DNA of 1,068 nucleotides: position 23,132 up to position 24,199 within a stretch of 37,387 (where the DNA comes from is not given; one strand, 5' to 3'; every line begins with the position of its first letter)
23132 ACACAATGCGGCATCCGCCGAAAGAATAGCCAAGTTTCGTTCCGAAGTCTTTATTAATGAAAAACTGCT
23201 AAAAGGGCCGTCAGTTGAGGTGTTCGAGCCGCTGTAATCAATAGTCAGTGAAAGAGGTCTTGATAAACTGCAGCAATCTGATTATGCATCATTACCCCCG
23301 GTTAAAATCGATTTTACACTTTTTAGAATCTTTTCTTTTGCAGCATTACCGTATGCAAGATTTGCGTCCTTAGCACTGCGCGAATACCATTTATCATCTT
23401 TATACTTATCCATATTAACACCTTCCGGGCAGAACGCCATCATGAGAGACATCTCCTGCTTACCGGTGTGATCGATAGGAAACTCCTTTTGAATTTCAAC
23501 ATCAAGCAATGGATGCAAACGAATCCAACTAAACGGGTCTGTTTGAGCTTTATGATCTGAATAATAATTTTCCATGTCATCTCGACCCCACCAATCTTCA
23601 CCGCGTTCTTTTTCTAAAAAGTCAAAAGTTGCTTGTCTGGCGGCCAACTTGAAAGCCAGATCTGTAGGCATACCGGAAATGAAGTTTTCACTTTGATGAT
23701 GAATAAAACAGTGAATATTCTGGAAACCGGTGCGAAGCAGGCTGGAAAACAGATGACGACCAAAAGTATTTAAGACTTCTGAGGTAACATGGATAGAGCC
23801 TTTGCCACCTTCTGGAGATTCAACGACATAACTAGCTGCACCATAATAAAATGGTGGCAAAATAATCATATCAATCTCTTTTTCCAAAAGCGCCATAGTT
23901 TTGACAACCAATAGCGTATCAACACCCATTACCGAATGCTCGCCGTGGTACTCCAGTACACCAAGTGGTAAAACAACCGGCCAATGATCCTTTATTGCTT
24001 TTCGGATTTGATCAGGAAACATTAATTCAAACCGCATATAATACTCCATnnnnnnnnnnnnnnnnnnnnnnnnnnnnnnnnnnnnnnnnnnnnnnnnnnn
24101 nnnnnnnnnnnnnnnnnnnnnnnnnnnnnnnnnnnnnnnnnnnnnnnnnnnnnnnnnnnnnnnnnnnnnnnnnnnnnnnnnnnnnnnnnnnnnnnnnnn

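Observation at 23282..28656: Tightly coupled five-gene operon BtpA/SgcQ - M29 aminopeptidase - FGGY kinase - creatinase-like M24 - creatininase: candidate undescribed catabolic system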

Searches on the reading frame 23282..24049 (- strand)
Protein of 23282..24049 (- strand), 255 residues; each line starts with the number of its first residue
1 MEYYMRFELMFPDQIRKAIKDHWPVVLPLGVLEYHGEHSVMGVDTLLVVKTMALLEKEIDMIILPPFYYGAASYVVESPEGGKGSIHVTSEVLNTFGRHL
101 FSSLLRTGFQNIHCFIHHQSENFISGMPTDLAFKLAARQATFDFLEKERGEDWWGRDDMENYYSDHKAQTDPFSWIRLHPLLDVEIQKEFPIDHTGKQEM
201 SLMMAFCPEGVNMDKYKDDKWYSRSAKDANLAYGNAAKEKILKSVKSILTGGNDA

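Call 3: search_protein_families(library=pfam, proteins=[window:23282-24049:-])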
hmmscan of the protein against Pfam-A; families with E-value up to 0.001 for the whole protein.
window:23282-24049:- (255 aa): 1 family
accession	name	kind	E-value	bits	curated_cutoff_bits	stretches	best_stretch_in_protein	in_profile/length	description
PF02633.19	Creatininase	-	7.4e-26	91.5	31.3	1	13-228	6-195/238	Creatinine amidohydrolase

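Call 4: search_protein_families(library=ncbifam, proteins=[window:23282-24049:-])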
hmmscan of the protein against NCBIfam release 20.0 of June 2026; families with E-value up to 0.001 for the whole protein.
window:23282-24049:- (255 aa): 3 families
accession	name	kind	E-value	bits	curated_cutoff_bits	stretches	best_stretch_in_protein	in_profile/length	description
TIGR04448.1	creatininase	equivalog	4.8e-19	69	235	1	14-124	6-118/246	creatininase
NF041098.2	diketo_inos_hlase_IolN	equivalog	5.2e-12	45.5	245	1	6-122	8-121/307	3-dehydro-scyllo-inosose hydrolase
TIGR03964.1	mycofact_creat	equivalog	5.8e-07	29.3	172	1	19-98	9-91/228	mycofactocin biosynthesis peptidyl-dipeptidase MftE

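Call 44: search_solved_structures(query=window:23282-24049:-, max_evalue=0.001, show_alignments=3)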
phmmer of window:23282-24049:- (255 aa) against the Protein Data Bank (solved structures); distinct sequences matched with E-value up to 0.001: 6.
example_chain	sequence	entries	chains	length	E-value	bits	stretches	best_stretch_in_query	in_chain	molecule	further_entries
3a6e_A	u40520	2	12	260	7.7e-08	35.1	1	23-124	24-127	Creatinine amidohydrolase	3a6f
3a6j_A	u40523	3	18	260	1.5e-07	34.2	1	23-133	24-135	Creatinine amidohydrolase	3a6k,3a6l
1j2t_A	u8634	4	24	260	2.4e-07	33.6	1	23-124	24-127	creatinine amidohydrolase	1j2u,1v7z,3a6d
3a6g_A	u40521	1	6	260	2.4e-07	33.5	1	23-124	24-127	Creatinine amidohydrolase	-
3a6h_A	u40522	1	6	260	2.4e-07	33.5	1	23-124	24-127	Creatinine amidohydrolase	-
1q3k_A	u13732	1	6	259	2.5e-07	33.5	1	24-134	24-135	creatininase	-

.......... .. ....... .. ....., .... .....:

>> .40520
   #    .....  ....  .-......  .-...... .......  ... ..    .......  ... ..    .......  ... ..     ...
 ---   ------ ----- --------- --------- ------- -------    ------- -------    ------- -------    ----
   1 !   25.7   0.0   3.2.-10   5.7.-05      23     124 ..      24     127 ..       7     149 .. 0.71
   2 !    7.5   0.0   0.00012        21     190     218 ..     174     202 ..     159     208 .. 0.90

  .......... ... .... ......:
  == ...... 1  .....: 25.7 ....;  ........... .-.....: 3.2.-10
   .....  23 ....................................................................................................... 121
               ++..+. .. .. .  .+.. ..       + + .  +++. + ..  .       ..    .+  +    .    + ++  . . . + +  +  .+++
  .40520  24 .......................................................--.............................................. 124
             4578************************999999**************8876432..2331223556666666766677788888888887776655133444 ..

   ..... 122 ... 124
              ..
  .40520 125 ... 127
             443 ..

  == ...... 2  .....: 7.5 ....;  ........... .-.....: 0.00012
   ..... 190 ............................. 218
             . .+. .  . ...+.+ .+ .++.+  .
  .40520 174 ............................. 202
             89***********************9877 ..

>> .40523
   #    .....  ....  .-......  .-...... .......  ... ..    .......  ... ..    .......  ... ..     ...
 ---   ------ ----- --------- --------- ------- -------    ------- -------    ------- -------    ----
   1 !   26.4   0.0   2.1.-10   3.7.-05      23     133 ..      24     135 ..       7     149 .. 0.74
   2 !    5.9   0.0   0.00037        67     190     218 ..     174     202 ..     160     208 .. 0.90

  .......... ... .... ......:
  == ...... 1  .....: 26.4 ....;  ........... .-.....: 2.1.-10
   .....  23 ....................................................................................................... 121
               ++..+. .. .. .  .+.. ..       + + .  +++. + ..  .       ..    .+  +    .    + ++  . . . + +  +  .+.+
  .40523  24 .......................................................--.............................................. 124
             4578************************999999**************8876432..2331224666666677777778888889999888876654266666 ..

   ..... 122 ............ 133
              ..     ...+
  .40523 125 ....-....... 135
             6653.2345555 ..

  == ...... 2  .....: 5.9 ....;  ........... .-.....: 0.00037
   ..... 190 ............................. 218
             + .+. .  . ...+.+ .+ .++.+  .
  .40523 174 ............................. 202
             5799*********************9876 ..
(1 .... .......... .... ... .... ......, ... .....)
